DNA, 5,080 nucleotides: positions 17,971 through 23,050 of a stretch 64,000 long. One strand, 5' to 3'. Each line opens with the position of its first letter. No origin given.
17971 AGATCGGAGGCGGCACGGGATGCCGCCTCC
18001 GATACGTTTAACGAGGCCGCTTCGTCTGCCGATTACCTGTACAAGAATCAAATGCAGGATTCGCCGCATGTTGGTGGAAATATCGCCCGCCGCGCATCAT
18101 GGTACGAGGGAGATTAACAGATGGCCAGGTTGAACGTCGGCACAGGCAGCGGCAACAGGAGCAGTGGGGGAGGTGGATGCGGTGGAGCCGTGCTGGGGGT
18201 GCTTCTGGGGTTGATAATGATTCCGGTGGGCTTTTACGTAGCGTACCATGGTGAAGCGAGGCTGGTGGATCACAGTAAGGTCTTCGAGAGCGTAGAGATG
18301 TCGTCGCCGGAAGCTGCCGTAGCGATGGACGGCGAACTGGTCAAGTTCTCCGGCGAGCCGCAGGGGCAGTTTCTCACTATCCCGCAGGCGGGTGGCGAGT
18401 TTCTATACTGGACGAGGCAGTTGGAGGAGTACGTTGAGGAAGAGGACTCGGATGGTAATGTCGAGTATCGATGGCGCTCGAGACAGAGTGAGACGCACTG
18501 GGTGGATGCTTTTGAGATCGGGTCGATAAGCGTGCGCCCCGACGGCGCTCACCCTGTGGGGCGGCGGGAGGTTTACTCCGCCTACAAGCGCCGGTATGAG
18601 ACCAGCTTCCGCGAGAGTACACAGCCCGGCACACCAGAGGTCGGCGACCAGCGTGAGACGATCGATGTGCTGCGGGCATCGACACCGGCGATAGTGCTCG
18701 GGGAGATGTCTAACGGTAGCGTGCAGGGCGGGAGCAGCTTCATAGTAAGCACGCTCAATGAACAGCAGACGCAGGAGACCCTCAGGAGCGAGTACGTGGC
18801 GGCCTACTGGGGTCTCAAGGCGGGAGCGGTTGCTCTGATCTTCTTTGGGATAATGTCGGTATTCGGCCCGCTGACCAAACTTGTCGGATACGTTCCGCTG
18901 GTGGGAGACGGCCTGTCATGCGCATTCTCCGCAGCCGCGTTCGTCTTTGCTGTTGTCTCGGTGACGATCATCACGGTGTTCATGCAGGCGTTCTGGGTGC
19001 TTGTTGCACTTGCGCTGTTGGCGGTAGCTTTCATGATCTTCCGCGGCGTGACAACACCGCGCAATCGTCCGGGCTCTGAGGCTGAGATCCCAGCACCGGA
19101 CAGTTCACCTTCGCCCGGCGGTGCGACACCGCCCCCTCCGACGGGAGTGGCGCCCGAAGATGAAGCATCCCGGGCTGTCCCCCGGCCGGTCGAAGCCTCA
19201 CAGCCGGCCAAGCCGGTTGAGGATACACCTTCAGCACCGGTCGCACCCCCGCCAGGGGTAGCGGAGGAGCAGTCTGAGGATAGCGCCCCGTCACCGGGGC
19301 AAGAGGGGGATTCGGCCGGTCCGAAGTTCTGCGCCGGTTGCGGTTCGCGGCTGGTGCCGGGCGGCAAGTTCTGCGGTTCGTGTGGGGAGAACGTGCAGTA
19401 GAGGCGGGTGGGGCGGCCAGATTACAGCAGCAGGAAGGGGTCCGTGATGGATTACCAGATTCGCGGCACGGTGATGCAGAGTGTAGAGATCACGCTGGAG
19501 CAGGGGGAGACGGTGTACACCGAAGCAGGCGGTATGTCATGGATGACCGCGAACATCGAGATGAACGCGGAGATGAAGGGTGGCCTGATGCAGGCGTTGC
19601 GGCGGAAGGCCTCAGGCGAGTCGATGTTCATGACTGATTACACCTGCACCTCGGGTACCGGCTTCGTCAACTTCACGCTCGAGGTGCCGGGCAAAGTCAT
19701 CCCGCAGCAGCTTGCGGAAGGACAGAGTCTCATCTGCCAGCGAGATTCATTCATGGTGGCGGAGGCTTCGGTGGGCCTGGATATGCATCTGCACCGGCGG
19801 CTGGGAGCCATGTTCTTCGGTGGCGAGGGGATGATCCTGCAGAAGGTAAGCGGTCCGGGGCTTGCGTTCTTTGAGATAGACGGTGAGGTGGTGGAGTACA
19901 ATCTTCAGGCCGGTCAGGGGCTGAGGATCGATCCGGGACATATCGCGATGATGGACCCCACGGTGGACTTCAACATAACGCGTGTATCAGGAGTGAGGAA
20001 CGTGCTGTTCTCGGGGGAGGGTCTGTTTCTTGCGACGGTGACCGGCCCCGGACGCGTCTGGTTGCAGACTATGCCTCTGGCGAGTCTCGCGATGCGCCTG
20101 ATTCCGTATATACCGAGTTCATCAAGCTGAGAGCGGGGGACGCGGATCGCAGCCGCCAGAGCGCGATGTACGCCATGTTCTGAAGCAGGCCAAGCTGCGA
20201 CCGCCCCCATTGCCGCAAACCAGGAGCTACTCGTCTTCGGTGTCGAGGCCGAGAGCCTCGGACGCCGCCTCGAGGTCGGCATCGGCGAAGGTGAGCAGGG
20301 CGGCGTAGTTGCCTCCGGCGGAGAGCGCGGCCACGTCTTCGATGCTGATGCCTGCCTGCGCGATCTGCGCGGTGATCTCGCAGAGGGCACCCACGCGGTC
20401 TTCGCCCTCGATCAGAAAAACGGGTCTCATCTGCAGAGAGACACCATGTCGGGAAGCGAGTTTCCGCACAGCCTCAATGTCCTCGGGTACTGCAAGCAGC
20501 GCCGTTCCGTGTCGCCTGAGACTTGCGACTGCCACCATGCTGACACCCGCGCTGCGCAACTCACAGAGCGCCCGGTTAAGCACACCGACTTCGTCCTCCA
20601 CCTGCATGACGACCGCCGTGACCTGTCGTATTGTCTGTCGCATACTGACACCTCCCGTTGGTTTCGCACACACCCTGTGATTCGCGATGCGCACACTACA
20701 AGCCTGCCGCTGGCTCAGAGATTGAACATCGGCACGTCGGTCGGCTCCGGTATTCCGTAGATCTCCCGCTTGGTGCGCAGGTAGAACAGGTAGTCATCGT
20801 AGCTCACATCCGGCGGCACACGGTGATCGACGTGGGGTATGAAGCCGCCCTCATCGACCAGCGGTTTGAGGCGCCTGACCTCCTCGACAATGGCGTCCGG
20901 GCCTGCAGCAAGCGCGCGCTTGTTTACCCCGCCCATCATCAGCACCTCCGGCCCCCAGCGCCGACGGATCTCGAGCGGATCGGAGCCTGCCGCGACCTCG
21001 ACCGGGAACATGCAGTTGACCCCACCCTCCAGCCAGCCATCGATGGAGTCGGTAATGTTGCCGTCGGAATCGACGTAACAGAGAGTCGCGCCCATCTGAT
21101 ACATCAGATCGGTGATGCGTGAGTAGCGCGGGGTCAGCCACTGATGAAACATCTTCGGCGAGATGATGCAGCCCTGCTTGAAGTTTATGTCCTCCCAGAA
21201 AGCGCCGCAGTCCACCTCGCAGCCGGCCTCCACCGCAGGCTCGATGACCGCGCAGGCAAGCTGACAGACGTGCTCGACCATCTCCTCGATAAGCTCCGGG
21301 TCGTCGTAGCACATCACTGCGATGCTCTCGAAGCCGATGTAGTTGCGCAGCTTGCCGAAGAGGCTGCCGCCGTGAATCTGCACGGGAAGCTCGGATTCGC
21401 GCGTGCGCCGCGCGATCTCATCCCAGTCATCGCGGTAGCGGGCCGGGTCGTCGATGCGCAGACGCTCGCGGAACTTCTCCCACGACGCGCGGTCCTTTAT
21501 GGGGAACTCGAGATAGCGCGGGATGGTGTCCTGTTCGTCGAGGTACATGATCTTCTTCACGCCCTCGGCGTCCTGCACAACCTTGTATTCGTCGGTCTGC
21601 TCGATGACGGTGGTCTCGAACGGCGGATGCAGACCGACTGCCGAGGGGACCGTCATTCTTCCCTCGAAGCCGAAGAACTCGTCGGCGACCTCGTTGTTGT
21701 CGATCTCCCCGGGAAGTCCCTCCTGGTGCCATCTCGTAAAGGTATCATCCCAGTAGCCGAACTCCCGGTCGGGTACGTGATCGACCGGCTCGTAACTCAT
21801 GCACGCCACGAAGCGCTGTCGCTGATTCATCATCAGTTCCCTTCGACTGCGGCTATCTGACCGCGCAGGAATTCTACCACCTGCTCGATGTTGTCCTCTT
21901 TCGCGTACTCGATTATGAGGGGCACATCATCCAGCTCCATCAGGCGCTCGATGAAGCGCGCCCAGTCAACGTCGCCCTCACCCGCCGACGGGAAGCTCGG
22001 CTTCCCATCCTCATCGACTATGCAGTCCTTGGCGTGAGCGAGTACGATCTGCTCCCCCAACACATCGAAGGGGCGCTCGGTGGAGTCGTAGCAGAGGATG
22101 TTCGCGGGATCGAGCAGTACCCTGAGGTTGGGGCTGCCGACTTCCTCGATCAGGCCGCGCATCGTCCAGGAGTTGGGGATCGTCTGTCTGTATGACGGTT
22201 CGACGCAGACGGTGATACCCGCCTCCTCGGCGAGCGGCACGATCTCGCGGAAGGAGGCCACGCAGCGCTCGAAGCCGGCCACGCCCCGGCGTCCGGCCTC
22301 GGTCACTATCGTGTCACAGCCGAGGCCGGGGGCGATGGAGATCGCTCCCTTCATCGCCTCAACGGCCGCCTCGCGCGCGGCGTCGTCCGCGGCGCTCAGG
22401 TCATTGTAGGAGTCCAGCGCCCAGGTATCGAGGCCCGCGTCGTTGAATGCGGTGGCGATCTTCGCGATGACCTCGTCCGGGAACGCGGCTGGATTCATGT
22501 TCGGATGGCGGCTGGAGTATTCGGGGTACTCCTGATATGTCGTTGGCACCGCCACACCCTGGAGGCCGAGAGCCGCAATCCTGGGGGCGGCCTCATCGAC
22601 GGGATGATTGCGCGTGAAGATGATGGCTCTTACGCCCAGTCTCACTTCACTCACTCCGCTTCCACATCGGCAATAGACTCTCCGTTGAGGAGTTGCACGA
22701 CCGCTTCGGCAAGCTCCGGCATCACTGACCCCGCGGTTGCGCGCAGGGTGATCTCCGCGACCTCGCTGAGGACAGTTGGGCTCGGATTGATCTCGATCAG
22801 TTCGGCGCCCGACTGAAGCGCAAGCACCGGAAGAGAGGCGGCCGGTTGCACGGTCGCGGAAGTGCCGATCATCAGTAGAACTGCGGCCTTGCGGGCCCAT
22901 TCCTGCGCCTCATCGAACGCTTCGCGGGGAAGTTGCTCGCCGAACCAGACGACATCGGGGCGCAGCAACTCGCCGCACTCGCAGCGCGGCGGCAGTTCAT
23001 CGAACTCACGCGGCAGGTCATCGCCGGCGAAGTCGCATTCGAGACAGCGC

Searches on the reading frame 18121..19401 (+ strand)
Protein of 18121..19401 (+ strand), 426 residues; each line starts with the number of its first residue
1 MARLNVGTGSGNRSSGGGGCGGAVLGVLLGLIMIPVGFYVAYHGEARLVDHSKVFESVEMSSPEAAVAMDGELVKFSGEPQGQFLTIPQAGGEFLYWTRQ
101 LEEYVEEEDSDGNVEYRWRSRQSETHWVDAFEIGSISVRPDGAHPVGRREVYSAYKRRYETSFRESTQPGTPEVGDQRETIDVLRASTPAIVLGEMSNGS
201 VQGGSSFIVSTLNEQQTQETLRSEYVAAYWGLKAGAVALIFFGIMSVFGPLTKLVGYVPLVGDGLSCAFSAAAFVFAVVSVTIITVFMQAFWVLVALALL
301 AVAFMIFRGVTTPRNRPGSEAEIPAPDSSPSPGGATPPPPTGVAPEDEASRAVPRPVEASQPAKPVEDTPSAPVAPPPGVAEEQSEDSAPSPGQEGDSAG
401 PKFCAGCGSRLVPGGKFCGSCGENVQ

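Call 14: search_protein_families(library=pfam, proteins=[window:18121-19401:+], max_evalue=0.0001)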
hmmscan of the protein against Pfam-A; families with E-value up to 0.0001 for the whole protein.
window:18121-19401:+ (426 aa): 1 family
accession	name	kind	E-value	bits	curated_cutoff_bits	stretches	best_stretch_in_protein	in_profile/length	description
PF07787.17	TMEM43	-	1.9e-08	34.4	23.3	1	167-287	116-242/250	Transmembrane protein 43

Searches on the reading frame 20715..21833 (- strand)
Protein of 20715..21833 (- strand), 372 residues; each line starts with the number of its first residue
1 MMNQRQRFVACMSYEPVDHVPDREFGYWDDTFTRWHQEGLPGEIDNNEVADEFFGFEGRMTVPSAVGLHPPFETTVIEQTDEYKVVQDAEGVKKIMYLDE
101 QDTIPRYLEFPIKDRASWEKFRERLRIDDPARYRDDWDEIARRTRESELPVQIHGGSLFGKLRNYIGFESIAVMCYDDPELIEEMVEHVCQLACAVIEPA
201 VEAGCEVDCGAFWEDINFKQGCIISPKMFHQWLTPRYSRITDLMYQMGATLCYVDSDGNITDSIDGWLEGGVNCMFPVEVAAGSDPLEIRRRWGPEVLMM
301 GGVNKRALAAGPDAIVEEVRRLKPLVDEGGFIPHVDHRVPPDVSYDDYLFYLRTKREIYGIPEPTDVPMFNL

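Call 14: search_protein_families(library=pfam, proteins=[window:20715-21833:-], max_evalue=0.0001)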
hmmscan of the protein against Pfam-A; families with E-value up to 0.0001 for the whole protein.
window:20715-21833:- (372 aa): 1 family
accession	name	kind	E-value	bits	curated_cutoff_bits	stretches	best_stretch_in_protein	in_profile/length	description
PF01208.23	URO-D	-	2.7e-11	43.5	23.9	1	156-347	144-335/346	Uroporphyrinogen decarboxylase (URO-D)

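Call 44: search_protein_families(library=pfam, proteins=[window:20715-21833:-], max_evalue=10)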
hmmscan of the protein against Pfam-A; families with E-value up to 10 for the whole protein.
window:20715-21833:- (372 aa): 1 family
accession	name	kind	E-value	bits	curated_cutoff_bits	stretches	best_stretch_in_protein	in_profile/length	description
PF01208.23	URO-D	-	2.7e-11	43.5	23.9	1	156-347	144-335/346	Uroporphyrinogen decarboxylase (URO-D)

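Call 109: search_solved_structures(query=window:20715-21833:-, max_evalue=0.01, show_alignments=0)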
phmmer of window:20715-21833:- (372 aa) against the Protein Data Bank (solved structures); distinct sequences matched with E-value up to 0.01: 0.

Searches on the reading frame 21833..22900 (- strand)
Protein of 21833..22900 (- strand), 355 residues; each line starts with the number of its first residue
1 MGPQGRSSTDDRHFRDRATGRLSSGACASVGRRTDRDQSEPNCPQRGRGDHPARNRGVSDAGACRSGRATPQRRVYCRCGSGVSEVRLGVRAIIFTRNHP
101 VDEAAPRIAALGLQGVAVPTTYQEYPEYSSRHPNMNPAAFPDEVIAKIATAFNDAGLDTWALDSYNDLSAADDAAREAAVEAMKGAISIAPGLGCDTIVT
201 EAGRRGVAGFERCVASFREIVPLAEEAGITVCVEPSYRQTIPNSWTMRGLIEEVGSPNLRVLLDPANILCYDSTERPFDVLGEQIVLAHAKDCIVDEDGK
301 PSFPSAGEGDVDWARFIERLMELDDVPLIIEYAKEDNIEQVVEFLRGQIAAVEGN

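Call 14: search_protein_families(library=pfam, proteins=[window:21833-22900:-], max_evalue=0.0001)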
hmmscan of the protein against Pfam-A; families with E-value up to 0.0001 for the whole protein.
window:21833-22900:- (355 aa): 1 family
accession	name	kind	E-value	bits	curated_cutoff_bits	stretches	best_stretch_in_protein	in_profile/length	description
PF01261.30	AP_endonuc_2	-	1.7e-32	113.6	31.1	1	108-346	4-247/249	Xylose isomerase-like TIM barrel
